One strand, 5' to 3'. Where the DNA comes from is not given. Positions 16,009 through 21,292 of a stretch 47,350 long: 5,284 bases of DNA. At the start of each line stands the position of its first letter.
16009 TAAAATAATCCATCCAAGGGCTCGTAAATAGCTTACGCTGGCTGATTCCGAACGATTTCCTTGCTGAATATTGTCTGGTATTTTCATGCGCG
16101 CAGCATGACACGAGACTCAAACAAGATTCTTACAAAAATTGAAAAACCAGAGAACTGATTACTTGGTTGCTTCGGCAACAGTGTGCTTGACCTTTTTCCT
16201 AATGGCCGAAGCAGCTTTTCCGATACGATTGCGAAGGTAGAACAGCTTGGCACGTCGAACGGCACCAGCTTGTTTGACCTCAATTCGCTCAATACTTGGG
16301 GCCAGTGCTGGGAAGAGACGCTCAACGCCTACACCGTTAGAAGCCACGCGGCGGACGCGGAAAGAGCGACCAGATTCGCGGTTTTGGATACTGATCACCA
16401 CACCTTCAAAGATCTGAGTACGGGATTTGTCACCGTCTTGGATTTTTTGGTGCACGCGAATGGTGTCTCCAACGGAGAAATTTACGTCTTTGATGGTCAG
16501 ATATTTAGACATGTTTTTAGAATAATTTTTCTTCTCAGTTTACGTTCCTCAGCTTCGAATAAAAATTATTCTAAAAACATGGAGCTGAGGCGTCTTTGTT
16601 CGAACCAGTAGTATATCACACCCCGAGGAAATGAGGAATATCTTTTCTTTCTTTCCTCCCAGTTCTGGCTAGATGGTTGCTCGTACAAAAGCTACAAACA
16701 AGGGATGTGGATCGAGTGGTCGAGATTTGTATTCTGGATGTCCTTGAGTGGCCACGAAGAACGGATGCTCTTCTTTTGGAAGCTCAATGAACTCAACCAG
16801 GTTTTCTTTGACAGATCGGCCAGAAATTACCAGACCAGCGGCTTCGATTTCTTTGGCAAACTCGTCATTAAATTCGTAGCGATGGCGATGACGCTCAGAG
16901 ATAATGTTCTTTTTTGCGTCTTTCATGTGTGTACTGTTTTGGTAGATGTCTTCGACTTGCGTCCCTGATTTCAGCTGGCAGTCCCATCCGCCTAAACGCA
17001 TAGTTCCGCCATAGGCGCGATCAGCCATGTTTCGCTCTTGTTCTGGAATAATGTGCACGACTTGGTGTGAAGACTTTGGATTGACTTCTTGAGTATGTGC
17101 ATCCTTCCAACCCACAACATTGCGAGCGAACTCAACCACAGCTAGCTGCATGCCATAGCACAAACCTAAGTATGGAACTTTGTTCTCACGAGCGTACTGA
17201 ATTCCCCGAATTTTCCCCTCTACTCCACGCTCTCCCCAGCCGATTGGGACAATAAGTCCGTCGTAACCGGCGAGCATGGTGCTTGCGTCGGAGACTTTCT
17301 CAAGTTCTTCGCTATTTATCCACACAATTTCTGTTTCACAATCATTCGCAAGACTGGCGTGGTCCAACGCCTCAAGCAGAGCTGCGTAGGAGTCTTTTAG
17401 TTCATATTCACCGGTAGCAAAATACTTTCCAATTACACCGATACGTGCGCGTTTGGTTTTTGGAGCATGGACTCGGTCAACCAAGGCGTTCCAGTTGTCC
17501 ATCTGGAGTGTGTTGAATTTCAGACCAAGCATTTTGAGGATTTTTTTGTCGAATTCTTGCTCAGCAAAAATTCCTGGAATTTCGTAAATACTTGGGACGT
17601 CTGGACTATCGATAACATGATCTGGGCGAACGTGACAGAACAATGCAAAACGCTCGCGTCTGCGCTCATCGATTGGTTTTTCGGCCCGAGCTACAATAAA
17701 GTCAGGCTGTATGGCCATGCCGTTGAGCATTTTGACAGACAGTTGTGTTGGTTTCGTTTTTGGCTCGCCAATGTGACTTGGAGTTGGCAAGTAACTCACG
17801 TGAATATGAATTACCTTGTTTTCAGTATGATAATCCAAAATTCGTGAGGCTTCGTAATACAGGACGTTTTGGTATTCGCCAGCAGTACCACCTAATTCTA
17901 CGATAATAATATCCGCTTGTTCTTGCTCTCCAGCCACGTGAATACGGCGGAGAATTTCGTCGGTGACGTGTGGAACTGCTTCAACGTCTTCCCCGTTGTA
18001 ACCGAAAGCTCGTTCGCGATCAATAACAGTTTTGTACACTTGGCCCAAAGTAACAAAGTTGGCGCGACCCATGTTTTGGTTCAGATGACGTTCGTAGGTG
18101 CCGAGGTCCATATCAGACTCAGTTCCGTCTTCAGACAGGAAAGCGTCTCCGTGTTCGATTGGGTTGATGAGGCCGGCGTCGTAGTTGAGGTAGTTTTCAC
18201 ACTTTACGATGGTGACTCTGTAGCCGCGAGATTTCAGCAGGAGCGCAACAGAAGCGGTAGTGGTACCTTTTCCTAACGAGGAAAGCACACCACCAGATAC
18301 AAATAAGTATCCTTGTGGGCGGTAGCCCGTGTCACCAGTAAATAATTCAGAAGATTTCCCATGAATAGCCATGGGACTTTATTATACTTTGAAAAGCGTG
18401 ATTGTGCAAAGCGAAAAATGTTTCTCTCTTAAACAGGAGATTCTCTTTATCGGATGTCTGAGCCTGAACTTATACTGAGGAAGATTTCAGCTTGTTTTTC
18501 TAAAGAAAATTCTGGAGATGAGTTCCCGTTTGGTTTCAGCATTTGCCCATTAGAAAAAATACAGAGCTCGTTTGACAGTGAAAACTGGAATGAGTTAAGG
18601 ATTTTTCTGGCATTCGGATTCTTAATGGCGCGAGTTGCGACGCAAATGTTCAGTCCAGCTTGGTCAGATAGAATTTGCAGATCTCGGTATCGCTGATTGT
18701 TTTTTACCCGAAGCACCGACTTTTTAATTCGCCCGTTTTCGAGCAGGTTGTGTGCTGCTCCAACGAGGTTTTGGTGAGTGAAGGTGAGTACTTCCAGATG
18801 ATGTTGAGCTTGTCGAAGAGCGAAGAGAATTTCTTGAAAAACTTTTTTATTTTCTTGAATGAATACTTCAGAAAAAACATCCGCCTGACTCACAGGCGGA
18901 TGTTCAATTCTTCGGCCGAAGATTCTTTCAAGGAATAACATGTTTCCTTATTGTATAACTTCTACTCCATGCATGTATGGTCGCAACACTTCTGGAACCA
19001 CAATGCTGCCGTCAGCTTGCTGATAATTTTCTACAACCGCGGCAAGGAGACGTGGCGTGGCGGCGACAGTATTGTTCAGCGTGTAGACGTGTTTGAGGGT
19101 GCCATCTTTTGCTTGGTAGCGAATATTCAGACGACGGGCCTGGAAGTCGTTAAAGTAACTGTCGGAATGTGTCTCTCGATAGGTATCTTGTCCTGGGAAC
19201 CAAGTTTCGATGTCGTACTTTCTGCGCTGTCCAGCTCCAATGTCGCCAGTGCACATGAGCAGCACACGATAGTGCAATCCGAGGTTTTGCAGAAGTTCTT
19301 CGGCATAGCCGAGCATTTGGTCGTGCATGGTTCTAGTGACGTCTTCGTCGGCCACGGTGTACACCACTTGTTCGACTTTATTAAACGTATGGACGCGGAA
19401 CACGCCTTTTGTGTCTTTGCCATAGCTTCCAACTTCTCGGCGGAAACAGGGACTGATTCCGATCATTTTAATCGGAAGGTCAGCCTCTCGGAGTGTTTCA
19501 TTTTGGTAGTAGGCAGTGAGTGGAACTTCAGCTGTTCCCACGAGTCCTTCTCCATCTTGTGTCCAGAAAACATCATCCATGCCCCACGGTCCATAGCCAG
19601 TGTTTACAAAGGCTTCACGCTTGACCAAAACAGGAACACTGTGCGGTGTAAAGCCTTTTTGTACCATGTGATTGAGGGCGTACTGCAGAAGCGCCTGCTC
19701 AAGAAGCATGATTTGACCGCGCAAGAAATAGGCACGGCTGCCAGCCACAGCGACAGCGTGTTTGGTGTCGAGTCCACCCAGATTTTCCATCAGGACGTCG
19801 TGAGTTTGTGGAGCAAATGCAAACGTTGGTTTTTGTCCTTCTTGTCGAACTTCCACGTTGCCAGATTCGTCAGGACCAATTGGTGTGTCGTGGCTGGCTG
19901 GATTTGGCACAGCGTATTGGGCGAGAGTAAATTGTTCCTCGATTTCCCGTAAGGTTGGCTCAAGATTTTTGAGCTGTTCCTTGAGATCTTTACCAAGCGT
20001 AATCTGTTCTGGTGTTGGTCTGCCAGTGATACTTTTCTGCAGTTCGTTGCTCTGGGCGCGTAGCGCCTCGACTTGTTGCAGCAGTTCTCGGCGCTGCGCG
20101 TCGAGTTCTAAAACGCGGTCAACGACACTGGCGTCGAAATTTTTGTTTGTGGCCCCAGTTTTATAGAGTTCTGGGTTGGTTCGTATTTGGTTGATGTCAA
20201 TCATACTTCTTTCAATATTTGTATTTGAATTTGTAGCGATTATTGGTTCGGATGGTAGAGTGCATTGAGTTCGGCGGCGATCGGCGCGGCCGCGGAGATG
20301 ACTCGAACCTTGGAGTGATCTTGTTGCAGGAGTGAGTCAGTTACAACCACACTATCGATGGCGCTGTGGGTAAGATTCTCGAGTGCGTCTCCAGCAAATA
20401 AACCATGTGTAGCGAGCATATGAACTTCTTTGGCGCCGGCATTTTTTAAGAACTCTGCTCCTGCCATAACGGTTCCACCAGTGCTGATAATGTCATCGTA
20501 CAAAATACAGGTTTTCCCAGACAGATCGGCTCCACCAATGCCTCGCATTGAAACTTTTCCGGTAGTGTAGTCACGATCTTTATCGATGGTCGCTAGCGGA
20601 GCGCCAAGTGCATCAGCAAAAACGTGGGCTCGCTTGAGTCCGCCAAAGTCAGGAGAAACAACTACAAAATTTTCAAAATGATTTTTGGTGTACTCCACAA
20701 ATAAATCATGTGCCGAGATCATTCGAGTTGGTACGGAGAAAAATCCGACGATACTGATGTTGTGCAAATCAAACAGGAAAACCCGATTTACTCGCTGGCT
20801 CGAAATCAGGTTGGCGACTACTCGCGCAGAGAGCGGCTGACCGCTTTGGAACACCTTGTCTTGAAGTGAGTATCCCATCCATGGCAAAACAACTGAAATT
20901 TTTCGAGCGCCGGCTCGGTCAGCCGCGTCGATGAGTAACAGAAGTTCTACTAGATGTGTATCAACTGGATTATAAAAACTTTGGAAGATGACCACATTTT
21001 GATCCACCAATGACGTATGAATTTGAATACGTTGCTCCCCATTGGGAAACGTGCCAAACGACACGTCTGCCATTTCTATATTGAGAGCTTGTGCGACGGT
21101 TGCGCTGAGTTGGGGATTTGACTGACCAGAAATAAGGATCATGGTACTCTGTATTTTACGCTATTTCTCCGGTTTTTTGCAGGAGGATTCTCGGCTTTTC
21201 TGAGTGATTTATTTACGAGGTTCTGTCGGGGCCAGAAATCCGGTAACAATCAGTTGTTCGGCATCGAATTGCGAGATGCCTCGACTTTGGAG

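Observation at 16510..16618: Candidate RNA switch in the rplS (L19) leader: 21-bp stem hiding the start codon, a rival 8-bp stem and a 4-codon uORF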

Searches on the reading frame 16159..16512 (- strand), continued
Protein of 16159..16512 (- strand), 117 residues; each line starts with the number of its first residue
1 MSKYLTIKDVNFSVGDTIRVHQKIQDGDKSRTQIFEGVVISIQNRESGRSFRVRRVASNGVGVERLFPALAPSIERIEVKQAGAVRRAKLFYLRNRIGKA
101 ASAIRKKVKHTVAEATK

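Call 30: find_encoding_contigs(protein=P0123, flank=2500, max_places=4)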
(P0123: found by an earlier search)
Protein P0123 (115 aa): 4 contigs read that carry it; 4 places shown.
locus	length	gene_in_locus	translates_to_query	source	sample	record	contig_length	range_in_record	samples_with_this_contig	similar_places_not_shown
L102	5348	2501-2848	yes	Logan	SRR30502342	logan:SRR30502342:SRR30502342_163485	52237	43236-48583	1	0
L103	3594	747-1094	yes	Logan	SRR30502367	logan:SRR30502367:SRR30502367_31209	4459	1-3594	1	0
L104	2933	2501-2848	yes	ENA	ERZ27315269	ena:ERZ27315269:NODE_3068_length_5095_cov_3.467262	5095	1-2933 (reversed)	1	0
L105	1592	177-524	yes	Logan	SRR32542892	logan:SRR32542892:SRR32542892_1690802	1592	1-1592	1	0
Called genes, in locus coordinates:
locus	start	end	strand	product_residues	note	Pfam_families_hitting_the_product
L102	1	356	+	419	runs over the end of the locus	PF02403:Seryl_tRNA_N, PF00587:tRNA-synt_2b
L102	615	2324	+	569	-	PF06418:CTP_synth_N, PF00117:GATase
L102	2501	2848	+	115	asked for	PF01245:Ribosomal_L19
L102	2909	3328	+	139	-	PF02021:UPF0102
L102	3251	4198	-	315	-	PF02779:Transket_pyr, PF02780:Transketolase_C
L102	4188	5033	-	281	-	PF00456:Transketolase_N, PF13292:DXP_synthase_N (weak), PF00676:E1_dh (weak)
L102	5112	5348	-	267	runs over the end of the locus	PF02096:60KD_IMP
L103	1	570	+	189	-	?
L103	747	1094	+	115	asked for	PF01245:Ribosomal_L19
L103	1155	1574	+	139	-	PF02021:UPF0102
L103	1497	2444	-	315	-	PF02779:Transket_pyr, PF02780:Transketolase_C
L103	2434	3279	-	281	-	PF00456:Transketolase_N, PF13292:DXP_synthase_N (weak), PF00676:E1_dh (weak)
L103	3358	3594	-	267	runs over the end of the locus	PF02096:60KD_IMP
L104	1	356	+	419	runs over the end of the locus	PF02403:Seryl_tRNA_N, PF00587:tRNA-synt_2b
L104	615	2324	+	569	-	PF06418:CTP_synth_N, PF00117:GATase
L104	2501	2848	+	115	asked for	PF01245:Ribosomal_L19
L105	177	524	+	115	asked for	PF01245:Ribosomal_L19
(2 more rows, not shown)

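Call 32: find_encoding_contigs(protein=P0122, flank=2500, max_places=3)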
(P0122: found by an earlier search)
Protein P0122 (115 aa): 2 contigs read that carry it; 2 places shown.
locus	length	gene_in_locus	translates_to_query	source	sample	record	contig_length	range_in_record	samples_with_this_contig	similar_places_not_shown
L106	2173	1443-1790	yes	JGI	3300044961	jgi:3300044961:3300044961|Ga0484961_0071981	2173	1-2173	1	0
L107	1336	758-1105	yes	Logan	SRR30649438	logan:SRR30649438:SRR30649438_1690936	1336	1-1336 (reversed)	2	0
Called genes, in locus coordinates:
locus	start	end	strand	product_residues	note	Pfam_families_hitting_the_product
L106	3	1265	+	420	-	?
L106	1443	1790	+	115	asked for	PF01245:Ribosomal_L19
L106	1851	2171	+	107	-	?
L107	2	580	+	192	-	?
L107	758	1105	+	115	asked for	PF01245:Ribosomal_L19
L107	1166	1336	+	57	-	?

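Call 33: find_encoding_contigs(protein=P0124, flank=2500, max_places=3)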
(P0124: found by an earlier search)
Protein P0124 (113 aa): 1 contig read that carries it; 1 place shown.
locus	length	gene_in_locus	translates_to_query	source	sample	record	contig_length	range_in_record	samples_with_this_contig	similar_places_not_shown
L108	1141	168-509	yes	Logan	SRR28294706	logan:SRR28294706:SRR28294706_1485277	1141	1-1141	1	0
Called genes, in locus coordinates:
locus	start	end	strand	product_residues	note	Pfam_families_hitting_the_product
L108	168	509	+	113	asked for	PF01245:Ribosomal_L19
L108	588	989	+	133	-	PF02021:UPF0102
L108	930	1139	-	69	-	?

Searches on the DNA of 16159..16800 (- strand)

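Call 8: search_rna_families(source=window, start=16350, end=16800, threshold=evalue, max_evalue=10)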
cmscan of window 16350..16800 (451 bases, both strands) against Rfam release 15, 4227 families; matches with E-value up to 10: 12.
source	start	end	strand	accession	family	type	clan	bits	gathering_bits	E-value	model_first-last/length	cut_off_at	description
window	16495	16600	+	RF01859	Phe_leader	Cis-reg; leader;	-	29.5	55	0.0053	1-125/125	no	Phenylalanine leader peptide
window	16510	16581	+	RF04134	MIR7504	Gene; miRNA;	-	28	83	0.0064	1-124/124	no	MIR7504 microRNA precursor family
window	16510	16581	+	RF04099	MIR837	Gene; miRNA;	-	23.8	117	0.019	1-122/122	no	MIR837 microRNA precursor family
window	16504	16585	+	RF03259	MIR1514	Gene; miRNA;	-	21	90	0.31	1-110/110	no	MIR1514 microRNA precursor family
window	16458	16586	+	RF02325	TtnuHACA18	Gene; snRNA; snoRNA; HACA-box;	-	20.9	100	0.89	1-130/130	no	Tetrahymena snoRNA TtnuHACA18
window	16514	16579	+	RF04273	MIR827_2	Gene; miRNA;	CL00143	19.5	67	1.1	1-89/89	no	MIR827_2 microRNA precursor family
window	16513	16578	-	RF00961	mir-581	Gene; miRNA;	-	17.9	100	0.89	1-89/89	no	mir-581 microRNA precursor family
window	16510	16581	+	RF03263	MIR861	Gene; miRNA;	-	16.7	70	2.8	1-111/111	no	MIR861 microRNA precursor family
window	16626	16658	+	RF00271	SNORD60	Gene; snRNA; snoRNA; CD-box;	CL00066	15.8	42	4.1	1-83/83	no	Small nucleolar RNA SNORD60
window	16513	16576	+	RF03640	mir-3747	Gene; miRNA;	-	15.3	63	3.8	1-67/67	no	mir-3747 microRNA precursor family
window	16515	16576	+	RF04073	mir-727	Gene; miRNA;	-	15.2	104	5.5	1-91/91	no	mir-727 microRNA precursor family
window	16505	16588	+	RF04209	MIR7533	Gene; miRNA;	-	15.1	230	1.4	1-249/249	no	MIR7533 microRNA precursor family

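Call 56: search_rna_families(sources=[L082, L085, L095], threshold=gathering)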
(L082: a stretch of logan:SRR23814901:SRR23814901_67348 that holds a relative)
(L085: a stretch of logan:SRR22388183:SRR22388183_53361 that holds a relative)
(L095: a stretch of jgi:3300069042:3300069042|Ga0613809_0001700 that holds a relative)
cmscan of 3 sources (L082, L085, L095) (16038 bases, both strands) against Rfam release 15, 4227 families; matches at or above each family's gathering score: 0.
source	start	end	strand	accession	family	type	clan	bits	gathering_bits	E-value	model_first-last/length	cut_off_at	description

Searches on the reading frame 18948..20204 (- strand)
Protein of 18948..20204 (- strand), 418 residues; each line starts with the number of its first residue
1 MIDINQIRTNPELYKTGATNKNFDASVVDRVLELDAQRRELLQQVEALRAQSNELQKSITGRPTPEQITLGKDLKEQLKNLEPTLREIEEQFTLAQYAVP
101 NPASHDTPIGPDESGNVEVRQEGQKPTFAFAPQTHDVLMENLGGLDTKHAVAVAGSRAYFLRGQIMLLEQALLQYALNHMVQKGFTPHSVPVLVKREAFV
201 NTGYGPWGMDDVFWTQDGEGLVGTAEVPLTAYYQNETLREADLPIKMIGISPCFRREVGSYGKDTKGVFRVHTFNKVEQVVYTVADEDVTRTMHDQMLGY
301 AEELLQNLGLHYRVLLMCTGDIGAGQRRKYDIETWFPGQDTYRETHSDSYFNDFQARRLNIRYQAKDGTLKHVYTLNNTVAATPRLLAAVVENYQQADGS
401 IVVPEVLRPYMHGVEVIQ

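Call 52: search_protein_families(library=pfam, proteins=[window:18948-20204:-])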
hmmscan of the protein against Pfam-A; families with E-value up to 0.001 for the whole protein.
window:18948-20204:- (418 aa): 2 families
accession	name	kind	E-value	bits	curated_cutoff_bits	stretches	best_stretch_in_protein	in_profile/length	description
PF00587.30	tRNA-synt_2b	-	2.4e-34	119.4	29.3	1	221-394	13-179/179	tRNA synthetase class II core domain (G, H, P, S and T)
PF02403.27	Seryl_tRNA_N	-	4.9e-22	78.6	28.2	1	1-101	1-106/108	Seryl-tRNA synthetase N-terminal domain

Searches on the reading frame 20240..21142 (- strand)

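Call 52: search_protein_families(library=pfam, proteins=[window:20240-21142:-])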
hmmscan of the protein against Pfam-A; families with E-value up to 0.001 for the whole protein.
window:20240-21142:- (300 aa): 3 families
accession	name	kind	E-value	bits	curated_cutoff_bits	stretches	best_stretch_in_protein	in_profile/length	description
PF13793.12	Pribosyltran_N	-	2e-32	111.9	25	1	1-114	1-114/117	N-terminal domain of ribose phosphate pyrophosphokinase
PF14572.12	Pribosyl_synth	-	1.7e-16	61.2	27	1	206-274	80-148/184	Phosphoribosyl synthetase-associated domain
PF00156.33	Pribosyltran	-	5.1e-16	58.8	26.3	1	147-245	18-123/158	Phosphoribosyl transferase domain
